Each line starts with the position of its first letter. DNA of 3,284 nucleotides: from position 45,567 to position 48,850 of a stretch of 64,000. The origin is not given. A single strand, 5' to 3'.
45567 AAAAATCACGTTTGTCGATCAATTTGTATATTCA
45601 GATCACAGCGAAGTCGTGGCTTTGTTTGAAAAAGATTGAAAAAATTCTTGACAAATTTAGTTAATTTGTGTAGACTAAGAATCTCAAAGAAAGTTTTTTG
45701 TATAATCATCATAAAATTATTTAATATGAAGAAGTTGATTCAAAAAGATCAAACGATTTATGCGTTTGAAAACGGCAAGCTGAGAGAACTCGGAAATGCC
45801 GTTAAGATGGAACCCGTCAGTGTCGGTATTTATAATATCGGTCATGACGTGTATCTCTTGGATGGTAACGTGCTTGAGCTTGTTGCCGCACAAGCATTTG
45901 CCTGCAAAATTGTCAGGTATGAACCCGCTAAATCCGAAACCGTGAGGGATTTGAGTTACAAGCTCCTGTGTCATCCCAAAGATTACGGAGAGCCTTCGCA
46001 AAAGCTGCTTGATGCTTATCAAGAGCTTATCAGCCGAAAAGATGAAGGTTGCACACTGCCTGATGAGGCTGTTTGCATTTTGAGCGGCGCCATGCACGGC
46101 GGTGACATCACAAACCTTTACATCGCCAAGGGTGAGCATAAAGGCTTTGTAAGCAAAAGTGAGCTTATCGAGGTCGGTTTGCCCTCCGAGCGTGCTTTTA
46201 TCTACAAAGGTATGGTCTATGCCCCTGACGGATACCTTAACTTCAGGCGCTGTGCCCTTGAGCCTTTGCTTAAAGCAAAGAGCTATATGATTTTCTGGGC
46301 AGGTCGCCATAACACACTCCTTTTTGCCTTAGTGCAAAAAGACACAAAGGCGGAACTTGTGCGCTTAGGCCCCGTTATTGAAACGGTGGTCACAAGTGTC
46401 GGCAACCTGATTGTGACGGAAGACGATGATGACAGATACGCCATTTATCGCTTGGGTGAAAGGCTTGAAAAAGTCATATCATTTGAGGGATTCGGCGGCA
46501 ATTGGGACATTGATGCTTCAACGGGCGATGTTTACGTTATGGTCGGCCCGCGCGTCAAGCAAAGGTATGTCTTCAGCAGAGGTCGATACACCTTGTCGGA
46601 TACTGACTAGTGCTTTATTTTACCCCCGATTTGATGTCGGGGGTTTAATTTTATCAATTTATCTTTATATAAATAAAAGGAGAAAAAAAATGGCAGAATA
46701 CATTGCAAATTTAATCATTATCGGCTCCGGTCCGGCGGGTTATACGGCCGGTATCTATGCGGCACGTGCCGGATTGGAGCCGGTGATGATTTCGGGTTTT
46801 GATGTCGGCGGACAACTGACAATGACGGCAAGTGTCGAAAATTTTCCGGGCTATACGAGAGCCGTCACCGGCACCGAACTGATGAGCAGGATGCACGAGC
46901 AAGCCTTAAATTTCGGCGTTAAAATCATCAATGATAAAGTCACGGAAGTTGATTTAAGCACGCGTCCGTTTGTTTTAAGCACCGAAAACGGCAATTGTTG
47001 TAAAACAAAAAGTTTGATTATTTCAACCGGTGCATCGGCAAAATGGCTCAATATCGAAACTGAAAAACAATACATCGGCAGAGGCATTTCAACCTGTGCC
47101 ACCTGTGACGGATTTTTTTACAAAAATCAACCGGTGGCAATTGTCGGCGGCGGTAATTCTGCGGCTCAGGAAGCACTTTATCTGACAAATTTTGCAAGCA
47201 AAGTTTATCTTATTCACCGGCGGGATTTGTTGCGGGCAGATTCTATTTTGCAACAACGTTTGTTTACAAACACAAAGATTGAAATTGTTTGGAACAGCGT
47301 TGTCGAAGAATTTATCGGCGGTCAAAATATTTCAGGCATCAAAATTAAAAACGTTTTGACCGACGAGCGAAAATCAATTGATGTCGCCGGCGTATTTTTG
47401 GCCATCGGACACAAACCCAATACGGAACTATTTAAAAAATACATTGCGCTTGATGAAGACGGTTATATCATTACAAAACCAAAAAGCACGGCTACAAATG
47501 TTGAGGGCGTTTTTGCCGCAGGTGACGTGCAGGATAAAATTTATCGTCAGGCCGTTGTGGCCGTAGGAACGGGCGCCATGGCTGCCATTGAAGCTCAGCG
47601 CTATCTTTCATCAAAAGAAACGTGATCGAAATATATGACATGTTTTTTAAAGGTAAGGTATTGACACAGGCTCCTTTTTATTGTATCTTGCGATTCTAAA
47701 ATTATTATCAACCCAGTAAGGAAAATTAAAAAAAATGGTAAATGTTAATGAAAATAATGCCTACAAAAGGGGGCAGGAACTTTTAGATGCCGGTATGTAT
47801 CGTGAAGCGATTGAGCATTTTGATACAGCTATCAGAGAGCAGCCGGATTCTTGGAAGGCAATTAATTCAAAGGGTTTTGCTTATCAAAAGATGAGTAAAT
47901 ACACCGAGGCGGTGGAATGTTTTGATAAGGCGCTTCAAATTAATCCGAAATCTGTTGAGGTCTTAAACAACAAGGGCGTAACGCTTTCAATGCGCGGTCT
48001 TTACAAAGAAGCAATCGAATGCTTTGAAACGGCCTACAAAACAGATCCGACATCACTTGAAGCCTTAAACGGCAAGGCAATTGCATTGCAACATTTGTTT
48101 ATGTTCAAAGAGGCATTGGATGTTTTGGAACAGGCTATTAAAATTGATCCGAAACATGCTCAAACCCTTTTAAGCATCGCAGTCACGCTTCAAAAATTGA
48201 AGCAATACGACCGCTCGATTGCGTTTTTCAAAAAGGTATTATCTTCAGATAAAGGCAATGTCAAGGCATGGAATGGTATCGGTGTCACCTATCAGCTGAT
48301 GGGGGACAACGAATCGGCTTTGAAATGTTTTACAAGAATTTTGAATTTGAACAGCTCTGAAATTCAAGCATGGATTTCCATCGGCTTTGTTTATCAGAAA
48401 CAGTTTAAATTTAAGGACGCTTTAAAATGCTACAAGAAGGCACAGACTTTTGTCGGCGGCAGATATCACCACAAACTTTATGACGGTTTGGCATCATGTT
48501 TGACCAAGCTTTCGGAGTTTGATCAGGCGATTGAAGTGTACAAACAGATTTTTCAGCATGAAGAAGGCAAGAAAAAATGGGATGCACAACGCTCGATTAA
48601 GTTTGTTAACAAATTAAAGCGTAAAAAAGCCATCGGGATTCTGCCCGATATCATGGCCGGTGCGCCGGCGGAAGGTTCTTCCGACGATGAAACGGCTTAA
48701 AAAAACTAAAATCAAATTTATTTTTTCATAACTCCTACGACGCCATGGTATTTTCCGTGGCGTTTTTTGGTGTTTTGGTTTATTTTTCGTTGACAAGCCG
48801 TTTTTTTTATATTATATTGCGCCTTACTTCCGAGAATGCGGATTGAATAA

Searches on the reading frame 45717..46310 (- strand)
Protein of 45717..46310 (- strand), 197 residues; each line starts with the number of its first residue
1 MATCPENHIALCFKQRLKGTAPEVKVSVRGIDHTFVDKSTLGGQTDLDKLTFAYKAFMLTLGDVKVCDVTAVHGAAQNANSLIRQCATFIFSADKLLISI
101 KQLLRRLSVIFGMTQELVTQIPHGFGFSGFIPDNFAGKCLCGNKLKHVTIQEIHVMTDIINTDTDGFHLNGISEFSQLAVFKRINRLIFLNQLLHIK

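Call 30: search_protein_families(library=pfam, proteins=[window:45717-46310:-], max_evalue=0.00001)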
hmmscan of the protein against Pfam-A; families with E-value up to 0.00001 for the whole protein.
window:45717-46310:- (197 aa): 0 families

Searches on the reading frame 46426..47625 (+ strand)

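Call 30: search_protein_families(library=pfam, proteins=[window:46426-47625:+], max_evalue=0.00001)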
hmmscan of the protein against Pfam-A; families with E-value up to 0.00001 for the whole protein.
window:46426-47625:+ (399 aa): 5 families
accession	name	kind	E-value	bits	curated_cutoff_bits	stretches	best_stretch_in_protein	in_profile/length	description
PF07992.20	Pyr_redox_2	-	1.5e-51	176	26.1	1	95-383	2-291/291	Pyridine nucleotide-disulphide oxidoreductase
PF13738.12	Pyr_redox_3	-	1.3e-23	84.2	30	1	148-366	79-305/305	Pyridine nucleotide-disulphide oxidoreductase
PF00070.33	Pyr_redox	-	5.5e-14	52.9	22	1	237-308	2-80/82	Pyridine nucleotide-disulphide oxidoreductase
PF12831.13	FAD_oxidored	-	3.2e-06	27.1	27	0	96-158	2-70/416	FAD dependent oxidoreductase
PF01134.28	GIDA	-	8.8e-06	25.5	22.1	0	96-122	2-28/391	Glucose inhibited division protein A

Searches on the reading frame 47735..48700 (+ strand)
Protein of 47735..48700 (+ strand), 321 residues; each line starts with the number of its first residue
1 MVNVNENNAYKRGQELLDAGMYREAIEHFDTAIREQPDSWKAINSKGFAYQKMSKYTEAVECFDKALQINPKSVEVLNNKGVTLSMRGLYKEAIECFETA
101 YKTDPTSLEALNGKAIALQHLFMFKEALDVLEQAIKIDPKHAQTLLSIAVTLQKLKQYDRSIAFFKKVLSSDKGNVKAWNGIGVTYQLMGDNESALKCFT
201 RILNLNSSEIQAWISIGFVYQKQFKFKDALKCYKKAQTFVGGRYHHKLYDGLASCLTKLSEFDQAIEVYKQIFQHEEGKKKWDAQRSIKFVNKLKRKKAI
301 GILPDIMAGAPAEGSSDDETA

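Call 30: search_protein_families(library=pfam, proteins=[window:47735-48700:+], max_evalue=0.00001)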
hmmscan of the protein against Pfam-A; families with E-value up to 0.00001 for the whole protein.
window:47735-48700:+ (321 aa): 28 families (the best 25 are shown)
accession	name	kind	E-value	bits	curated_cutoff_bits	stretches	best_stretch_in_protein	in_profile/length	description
PF00515.34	TPR_1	-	9.5e-61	199.8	27.8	3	41-72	2-33/34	Tetratricopeptide repeat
PF07719.23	TPR_2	-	2.5e-50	164.9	27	1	42-72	3-33/34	Tetratricopeptide repeat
PF13181.12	TPR_8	-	3.1e-38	127.1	25.7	0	42-72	3-33/34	Tetratricopeptide repeat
PF13414.12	TPR_11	-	5.4e-34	116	26.8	1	55-84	9-38/42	TPR repeat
PF13424.12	TPR_12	-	3e-33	114.3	30.1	3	44-102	7-73/77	Tetratricopeptide repeat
PF13431.12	TPR_17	-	8.1e-32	107.3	24.4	1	62-95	1-34/34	Tetratricopeptide repeat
PF14559.12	TPR_19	-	4.8e-28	97.7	25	0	16-74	1-59/68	Tetratricopeptide repeat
PF13428.12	TPR_14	-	4.5e-24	82.9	23.5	0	84-115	11-42/44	Tetratricopeptide repeat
PF13176.12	TPR_7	-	2.4e-21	74.4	27.9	0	249-271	2-24/36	Tetratricopeptide repeat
PF13374.12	TPR_10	-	4.8e-21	74.5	27.5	0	42-69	4-31/42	Tetratricopeptide repeat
PF12895.13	ANAPC3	-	1.5e-19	70.5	27.2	1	86-167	1-81/82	Anaphase-promoting complex, cyclosome, subunit 3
PF13432.12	TPR_16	-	7.5e-19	68.3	32.7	0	49-106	6-63/65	Tetratricopeptide repeat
PF13174.12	TPR_6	-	8.7e-18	64.1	26.3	0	47-73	7-33/33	Tetratricopeptide repeat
PF25063.1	ARM_TT21_C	-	1.1e-15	58.6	35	1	124-276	37-194/209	Tetratricopeptide repeat protein 21 C-terminal ARM domain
PF13371.12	TPR_9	-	3.9e-14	52.9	35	0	50-107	5-62/73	Tetratricopeptide repeat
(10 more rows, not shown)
